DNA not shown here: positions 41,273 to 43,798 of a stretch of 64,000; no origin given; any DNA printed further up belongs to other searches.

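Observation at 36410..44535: Class I lanthipeptide locus with 11 tandem precursors, a split LanB and no protease/transporter in the window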

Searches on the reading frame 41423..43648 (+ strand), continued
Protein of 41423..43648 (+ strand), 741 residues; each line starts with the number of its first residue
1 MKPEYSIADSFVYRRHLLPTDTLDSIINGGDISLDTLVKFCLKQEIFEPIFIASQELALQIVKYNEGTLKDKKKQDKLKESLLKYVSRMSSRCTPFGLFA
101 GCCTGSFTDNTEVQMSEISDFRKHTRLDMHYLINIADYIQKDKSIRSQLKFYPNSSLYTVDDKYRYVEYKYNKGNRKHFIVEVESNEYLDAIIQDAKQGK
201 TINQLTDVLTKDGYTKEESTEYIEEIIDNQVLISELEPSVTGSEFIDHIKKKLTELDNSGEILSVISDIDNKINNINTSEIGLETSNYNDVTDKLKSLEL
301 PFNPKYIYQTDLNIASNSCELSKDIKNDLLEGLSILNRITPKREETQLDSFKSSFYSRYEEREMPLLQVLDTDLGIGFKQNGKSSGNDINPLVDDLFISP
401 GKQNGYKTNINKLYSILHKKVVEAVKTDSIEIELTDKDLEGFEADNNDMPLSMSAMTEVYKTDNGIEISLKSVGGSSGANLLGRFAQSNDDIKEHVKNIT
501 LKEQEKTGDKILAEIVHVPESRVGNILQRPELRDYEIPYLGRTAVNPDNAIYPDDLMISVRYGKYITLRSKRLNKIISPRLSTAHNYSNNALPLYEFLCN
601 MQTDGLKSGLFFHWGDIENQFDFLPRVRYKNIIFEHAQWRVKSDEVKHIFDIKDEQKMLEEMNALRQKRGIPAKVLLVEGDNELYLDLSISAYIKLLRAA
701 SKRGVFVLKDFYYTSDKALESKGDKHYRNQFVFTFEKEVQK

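Call 23: find_related_loci(query=A2, collection=genome_contigs, flank=10000)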
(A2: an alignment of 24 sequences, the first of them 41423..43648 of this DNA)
Query A2 (741 aa) in genome_contigs; peptide patterns used: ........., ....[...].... (x = any residue, [..] = any of these).
599 stretches matched a pattern (row limit reached: there are more); 582 encode a relative of the query (tblastn E <= 1e-3); the best 80 are kept; 80 distinct loci.
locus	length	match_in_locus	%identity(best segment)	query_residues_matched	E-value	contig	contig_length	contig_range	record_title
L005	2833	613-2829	61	3-738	0e+0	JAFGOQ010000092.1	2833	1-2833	MAG: Bacteroidales bacterium isolate Zod_Metabat.638 k87_6036051, whole genome shotgun sequence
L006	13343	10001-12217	45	2-737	0e+0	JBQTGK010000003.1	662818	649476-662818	Marinifilum sp. RC60d5 c_000000000003, whole genome shotgun sequence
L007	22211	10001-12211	44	4-737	0e+0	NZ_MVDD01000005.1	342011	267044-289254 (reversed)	Labilibaculum filiforme strain 59.16B 2648548680, whole genome shotgun sequence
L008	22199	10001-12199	41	10-738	0e+0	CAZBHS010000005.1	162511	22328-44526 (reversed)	MAG TPA_asm: uncultured Clostridia bacterium isolate binchicken_co42_202 genome assembly, contig: NODE_18_length_162511_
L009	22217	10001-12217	41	2-737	0e+0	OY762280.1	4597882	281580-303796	MAG: Bacteroidales bacterium isolate 20329f36-1aa7-4b1c-baf8-c582a14de254 genome assembly, chromosome: 1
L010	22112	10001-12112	44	35-738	0e+0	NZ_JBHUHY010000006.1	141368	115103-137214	Aquimarina celericrescens strain KCTC 52897 soapdenovo_K_105_6, whole genome shotgun sequence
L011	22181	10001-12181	41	10-735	0e+0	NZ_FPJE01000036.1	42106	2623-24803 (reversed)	Sinomicrobium oceani strain CGMCC 1.12145, whole genome shotgun sequence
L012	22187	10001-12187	40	11-737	0e+0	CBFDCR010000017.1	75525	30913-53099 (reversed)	MAG TPA_asm: uncultured bacterium isolate SRR26215683_binner23_Refined_38 genome assembly, contig: ERZ25073488.55, whole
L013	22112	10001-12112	43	35-738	0e+0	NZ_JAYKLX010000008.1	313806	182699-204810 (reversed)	Aquimarina gracilis strain PSC32 contig8, whole genome shotgun sequence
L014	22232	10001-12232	42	1-738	0e+0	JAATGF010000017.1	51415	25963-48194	MAG: Bacteroidales bacterium isolate bin_301 k141_14607555, whole genome shotgun sequence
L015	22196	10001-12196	40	5-735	0e+0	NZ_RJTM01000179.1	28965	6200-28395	Sinomicrobium pectinilyticum strain 5DNS001 Scaffold42_1, whole genome shotgun sequence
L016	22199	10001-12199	42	5-738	0e+0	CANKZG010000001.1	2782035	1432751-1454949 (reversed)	uncultured Flavobacteriaceae bacterium isolate 3-347-G.fasta genome assembly, contig: NODE_1, whole genome shotgun seque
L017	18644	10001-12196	42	5-735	0e+0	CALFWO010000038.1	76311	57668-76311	MAG: uncultured Saprospiraceae bacterium isolate H4_Bin_Bin_21_sub_1 genome assembly, contig: c_000001750500, whole geno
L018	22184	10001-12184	41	11-738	2e-180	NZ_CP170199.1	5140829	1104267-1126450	Aquimarina sp. SS2-1 chromosome, complete genome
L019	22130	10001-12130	42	31-738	3e-180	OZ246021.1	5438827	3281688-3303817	MAG: Aquimarina sp. isolate c4cd8b9f-ba8a-4b32-a42c-d18b96ba530b genome assembly, chromosome: 1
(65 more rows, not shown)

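Call 32: list_cluster_members(proteins=[window:41423-43648:+, window:7446-8099:+, window:105-1469:+, window:36883-38082:+, P0002, window:45605-47140:+])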
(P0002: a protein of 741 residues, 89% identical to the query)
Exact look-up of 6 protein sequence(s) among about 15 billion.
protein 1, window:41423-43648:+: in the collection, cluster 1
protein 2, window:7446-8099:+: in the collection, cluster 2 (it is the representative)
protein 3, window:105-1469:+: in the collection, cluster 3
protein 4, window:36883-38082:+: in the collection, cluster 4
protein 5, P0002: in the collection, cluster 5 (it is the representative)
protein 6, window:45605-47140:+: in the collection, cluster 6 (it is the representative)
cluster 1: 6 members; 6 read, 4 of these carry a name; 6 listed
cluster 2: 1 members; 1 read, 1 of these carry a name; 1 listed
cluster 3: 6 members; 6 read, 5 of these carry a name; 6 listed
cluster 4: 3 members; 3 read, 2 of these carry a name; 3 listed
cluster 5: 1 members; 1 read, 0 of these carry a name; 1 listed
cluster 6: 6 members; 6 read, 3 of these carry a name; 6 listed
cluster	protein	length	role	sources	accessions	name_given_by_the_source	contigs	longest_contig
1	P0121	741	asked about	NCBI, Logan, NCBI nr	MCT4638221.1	MAG: lantibiotic dehydratase family protein [Bacteroidales bacterium] | lantibiotic dehydratase family protein [Bacteroidales bacterium]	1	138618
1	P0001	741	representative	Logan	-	-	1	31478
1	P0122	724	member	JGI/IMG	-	hypothetical protein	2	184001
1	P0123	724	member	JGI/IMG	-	hypothetical protein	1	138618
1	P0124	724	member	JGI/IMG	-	hypothetical protein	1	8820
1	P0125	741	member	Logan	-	-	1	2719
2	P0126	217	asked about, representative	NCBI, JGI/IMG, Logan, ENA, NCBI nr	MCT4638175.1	MAG: fructose-6-phosphate aldolase [Bacteroidales bacterium] | transaldolase | fructose-6-phosphate aldolase [Bacteroidales bacterium]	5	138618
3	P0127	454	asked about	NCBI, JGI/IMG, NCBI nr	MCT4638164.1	MAG: Mur ligase family protein [Bacteroidales bacterium] | UDP-N-acetylmuramate: L-alanyl-gamma-D-glutamyl-meso-diaminopimelate ligase | Mur ligase family protein [Bacteroidales bacterium]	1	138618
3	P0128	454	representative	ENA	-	-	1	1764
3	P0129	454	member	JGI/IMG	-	UDP-N-acetylmuramate: L-alanyl-gamma-D-glutamyl-meso-diaminopimelate ligase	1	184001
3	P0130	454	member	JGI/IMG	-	UDP-N-acetylmuramate: L-alanyl-gamma-D-glutamyl-meso-diaminopimelate ligase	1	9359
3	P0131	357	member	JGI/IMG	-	UDP-N-acetylmuramate: L-alanyl-gamma-D-glutamyl-meso-diaminopimelate ligase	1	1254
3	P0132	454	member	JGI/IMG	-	UDP-N-acetylmuramate: L-alanyl-gamma-D-glutamyl-meso-diaminopimelate ligase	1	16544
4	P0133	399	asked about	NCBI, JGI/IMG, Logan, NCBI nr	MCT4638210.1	MAG: lanthionine synthetase C family protein [Bacteroidales bacterium] | lantibiotic modifying enzyme | lanthionine synthetase C family protein [Bacteroidales bacterium]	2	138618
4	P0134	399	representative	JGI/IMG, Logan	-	lantibiotic modifying enzyme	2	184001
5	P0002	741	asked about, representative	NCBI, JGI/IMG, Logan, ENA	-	-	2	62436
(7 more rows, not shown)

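Call 33: find_encoding_contigs(protein=P0134, flank=10000, max_places=4)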
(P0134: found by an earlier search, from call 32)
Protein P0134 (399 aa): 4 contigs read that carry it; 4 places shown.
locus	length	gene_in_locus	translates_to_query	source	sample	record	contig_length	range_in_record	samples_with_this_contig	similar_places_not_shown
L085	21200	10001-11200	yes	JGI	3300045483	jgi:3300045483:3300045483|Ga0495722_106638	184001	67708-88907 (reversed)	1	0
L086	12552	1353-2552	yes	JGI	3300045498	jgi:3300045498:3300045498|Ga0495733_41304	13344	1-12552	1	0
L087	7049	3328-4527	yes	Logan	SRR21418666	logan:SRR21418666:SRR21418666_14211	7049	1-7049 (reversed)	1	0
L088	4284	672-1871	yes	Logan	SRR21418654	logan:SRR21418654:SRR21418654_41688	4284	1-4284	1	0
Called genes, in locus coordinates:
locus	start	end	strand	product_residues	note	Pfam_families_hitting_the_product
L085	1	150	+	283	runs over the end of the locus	-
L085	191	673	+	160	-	-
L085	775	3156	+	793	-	-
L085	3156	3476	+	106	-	-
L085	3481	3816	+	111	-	-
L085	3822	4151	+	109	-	-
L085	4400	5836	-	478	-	PF01145:Band_7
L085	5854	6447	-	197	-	-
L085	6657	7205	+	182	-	-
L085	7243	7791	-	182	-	-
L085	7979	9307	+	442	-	PF07969:Amidohydro_3 (weak), PF01979:Amidohydro_1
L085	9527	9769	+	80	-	PF08279:HTH_11 (weak)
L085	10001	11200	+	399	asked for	PF05147:LANC_like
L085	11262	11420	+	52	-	-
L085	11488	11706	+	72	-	-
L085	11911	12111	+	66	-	-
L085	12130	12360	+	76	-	-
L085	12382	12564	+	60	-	-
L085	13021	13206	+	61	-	-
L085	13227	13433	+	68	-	-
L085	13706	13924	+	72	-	-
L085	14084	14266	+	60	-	-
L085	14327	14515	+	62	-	-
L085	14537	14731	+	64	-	-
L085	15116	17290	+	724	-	PF04738:Lant_dehydr_N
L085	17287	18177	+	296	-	PF14028:Lant_dehydr_C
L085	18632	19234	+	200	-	PF02577:BFN_dom, PF02151:UVR (weak)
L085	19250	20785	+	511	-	PF01773:Nucleos_tra2_N, PF07670:Gate, PF07662:Nucleos_tra2_C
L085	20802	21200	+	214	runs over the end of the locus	PF00160:Pro_isomerase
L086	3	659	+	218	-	?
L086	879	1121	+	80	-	PF08279:HTH_11 (weak)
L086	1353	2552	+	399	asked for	PF05147:LANC_like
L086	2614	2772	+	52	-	-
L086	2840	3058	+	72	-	-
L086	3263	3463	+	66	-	-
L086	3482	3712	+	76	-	-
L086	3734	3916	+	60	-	-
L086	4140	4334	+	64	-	-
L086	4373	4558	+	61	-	-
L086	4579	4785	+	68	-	-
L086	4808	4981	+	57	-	-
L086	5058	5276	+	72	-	-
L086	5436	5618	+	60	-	-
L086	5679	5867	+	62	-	-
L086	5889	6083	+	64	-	-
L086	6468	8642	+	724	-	PF04738:Lant_dehydr_N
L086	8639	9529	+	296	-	PF14028:Lant_dehydr_C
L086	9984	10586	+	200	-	PF02577:BFN_dom, PF02151:UVR (weak)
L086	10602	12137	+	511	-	PF01773:Nucleos_tra2_N, PF07670:Gate, PF07662:Nucleos_tra2_C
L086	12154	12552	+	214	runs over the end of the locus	PF00160:Pro_isomerase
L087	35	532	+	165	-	-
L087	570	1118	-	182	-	-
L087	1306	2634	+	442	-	PF07969:Amidohydro_3 (weak), PF01979:Amidohydro_1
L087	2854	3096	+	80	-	PF08279:HTH_11 (weak)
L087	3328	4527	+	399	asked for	PF05147:LANC_like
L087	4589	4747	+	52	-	-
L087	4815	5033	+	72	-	-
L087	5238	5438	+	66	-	-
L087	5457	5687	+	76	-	-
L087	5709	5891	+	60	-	-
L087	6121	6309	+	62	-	-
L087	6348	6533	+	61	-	-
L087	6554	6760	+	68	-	-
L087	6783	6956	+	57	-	-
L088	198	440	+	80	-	PF08279:HTH_11 (weak)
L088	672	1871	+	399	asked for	PF05147:LANC_like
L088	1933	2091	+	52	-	-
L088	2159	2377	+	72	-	-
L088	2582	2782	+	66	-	-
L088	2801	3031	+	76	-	-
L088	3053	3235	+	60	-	-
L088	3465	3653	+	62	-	-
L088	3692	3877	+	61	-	-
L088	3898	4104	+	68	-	-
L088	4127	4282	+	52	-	?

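Call 42: search_solved_structures(query=window:41423-43648:+, max_evalue=0.001, show_alignments=3)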
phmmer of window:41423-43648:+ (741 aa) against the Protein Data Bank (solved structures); distinct sequences matched with E-value up to 0.001: 4.
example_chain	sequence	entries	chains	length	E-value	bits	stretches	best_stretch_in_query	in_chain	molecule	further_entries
9g04_A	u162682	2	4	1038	4.5e-39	137.9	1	31-704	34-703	Thiopeptide-type bacteriocin biosynthesis domain containing protein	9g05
6m7y_A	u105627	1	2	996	4.2e-26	95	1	41-726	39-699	Nisin biosynthesis protein NisB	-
4wd9_A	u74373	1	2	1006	4.4e-26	95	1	41-726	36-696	Nisin biosynthesis protein NisB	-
5ehk_A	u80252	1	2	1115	6.4e-14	54.7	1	37-703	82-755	Lantibiotic dehydratase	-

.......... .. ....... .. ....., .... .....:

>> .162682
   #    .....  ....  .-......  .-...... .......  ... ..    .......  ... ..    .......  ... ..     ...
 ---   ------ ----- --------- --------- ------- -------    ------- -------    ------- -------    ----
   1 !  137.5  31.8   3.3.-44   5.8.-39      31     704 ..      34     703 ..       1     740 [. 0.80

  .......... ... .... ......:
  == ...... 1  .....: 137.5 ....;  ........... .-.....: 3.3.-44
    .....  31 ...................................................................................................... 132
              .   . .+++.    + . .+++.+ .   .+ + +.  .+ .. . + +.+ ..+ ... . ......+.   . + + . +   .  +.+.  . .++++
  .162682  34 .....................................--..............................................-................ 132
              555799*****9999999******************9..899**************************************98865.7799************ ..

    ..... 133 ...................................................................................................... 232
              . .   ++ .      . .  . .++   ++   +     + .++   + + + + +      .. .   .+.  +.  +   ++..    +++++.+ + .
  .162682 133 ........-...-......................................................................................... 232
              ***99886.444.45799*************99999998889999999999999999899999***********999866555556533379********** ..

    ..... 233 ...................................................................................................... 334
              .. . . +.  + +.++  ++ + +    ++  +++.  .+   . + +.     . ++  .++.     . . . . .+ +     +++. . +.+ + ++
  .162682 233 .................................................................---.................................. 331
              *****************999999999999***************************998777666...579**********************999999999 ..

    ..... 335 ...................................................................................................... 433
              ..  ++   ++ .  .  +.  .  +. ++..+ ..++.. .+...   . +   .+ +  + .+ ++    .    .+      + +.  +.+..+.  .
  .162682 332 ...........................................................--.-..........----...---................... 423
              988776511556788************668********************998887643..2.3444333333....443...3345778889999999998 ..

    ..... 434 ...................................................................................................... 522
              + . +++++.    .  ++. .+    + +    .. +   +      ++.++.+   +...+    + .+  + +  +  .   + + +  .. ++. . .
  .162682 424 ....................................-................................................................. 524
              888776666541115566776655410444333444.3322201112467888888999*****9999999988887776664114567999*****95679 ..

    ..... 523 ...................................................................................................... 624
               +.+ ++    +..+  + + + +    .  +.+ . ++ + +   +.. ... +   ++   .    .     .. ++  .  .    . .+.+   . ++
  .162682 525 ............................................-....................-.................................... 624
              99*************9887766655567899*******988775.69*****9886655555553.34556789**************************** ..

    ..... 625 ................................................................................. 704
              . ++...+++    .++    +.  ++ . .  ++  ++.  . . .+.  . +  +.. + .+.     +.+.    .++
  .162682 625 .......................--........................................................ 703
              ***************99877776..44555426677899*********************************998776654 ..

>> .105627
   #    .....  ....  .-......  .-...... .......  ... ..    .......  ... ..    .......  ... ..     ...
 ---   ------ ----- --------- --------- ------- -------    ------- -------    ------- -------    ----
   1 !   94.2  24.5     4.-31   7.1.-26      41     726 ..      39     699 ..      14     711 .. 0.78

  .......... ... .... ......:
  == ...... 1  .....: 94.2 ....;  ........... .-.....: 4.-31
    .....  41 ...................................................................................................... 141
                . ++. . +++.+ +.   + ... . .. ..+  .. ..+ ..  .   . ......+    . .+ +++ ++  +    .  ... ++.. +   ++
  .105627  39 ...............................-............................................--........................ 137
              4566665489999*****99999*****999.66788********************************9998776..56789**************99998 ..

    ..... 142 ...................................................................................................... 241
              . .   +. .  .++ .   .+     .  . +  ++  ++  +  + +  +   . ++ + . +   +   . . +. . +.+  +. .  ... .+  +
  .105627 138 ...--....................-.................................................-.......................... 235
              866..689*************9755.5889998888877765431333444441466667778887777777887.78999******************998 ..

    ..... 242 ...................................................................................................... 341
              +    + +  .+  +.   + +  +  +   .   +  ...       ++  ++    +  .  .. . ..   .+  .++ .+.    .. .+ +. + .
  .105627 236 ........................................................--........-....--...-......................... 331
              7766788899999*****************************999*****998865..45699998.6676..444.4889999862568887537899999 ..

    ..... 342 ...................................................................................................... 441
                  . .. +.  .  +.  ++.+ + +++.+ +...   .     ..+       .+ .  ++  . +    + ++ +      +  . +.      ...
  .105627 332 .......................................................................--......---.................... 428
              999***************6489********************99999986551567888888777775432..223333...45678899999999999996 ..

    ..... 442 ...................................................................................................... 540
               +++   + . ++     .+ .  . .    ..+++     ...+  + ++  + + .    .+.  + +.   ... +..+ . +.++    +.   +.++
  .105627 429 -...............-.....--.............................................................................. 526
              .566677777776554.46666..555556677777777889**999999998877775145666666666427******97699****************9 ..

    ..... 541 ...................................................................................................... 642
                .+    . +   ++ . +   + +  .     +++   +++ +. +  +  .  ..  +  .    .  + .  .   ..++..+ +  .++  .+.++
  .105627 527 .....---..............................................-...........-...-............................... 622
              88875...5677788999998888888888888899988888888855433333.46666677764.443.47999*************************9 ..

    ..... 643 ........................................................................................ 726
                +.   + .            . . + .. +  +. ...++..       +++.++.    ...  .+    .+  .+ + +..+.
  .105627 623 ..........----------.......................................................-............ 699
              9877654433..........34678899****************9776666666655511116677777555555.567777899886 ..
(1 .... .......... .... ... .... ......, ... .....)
